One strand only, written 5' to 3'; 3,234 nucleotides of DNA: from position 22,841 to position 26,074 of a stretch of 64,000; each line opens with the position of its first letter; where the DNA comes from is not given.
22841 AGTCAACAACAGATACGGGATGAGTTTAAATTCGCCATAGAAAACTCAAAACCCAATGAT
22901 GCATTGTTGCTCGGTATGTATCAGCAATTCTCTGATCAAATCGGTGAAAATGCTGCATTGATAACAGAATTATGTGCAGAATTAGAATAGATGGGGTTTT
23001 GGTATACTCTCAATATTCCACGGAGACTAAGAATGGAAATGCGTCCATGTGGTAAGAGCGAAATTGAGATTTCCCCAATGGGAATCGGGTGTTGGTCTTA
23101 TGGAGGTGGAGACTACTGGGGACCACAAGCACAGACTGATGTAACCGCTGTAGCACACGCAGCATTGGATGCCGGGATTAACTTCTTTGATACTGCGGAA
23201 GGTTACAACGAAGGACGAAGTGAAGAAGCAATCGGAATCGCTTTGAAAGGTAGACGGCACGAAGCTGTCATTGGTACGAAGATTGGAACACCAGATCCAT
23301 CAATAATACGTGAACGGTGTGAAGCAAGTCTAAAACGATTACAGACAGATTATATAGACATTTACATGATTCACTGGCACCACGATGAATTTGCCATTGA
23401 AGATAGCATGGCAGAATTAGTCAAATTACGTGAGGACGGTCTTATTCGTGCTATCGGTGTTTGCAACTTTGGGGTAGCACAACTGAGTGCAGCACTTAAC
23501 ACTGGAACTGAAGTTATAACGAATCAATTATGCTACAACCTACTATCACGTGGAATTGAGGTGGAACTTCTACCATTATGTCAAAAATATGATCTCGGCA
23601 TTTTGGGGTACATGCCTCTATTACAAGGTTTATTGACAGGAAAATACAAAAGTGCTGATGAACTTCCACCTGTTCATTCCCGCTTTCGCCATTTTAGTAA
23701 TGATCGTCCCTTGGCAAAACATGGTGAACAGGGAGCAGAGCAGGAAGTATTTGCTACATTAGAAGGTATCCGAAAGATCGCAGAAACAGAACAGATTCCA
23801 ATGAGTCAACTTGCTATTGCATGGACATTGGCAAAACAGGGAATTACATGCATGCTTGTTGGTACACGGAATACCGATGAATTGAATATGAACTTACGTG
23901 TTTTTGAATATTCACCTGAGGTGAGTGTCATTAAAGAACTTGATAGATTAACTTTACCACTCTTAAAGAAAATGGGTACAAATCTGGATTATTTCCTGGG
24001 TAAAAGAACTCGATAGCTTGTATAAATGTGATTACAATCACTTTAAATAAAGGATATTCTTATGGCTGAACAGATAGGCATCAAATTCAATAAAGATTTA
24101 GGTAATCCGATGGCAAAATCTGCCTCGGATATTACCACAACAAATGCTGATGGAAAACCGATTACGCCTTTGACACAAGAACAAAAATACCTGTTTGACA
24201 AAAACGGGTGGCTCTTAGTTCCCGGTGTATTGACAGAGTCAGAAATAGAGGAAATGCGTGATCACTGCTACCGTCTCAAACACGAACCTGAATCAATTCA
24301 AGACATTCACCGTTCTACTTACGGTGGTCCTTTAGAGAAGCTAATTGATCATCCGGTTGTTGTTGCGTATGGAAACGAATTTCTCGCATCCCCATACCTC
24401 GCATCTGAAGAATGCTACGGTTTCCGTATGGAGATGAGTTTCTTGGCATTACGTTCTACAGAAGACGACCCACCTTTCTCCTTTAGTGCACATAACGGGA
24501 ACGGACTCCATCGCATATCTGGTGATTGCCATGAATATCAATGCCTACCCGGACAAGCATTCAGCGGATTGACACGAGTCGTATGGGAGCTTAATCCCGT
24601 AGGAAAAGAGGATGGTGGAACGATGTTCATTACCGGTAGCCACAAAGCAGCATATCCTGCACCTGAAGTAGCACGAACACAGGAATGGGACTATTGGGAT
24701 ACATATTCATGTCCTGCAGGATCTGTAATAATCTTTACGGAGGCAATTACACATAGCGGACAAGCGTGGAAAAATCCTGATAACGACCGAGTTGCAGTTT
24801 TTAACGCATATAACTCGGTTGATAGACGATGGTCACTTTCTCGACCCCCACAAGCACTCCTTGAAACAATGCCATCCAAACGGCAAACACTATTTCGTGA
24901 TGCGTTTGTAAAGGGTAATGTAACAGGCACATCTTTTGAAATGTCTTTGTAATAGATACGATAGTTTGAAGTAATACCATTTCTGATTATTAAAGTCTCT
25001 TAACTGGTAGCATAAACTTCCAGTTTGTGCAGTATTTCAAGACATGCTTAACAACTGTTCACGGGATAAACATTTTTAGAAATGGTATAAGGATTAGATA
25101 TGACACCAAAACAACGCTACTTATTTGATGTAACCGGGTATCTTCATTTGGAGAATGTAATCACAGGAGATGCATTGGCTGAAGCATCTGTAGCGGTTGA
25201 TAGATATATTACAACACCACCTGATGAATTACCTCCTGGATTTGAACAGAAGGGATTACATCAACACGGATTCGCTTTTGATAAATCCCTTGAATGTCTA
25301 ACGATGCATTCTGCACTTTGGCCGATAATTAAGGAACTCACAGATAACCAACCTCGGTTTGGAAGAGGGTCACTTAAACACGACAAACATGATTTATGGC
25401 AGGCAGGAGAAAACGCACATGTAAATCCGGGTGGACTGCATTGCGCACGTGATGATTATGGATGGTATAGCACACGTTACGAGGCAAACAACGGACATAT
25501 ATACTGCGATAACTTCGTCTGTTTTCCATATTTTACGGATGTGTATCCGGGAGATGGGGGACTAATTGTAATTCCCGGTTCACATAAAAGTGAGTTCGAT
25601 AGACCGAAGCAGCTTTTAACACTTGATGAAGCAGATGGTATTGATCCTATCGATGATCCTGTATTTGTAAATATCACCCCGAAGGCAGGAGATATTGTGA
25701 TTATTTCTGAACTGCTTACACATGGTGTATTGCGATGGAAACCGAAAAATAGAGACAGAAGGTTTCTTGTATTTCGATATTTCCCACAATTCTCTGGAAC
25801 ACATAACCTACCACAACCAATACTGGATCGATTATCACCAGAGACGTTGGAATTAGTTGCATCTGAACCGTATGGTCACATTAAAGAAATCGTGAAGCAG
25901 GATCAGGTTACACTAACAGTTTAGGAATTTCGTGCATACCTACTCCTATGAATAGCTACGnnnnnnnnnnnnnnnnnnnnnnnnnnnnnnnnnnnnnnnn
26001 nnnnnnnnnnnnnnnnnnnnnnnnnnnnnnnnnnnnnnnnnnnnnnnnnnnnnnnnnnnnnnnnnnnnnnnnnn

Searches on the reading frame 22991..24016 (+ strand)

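Call 28: search_protein_families(library=pfam, proteins=[window:22991-24016:+], max_evalue=0.0001)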
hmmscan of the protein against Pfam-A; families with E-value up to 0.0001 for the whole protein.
window:22991-24016:+ (341 aa): 1 family
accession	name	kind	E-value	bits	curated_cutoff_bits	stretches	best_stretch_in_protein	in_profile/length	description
PF00248.27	Aldo_ket_red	-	2.7e-61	207.6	24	1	29-318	1-287/291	Aldo/keto reductase family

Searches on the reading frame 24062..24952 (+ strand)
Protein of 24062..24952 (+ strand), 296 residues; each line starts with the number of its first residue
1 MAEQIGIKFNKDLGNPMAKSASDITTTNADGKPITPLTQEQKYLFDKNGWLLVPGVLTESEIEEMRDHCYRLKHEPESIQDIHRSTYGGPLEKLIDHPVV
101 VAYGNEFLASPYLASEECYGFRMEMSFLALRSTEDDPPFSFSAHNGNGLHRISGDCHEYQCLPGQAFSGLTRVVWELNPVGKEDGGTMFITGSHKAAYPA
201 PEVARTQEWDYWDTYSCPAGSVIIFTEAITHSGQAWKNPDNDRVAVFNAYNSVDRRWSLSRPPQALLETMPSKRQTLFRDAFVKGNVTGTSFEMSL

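Call 29: search_protein_families(library=pfam, proteins=[window:24062-24952:+], max_evalue=0.0001)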
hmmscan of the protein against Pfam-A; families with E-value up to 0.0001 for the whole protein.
window:24062-24952:+ (296 aa): 1 family
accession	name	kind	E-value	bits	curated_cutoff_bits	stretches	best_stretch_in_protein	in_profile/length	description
PF05721.19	PhyH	-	1.7e-09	38.7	22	1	45-240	1-209/213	Phytanoyl-CoA dioxygenase (PhyH)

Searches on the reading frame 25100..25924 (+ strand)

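Call 29: search_protein_families(library=pfam, proteins=[window:25100-25924:+], max_evalue=0.0001)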
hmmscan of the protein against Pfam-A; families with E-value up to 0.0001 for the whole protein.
window:25100-25924:+ (274 aa): 1 family
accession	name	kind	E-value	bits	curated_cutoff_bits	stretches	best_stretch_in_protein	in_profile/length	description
PF05721.19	PhyH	-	1.1e-07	32.8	22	1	12-209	4-201/213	Phytanoyl-CoA dioxygenase (PhyH)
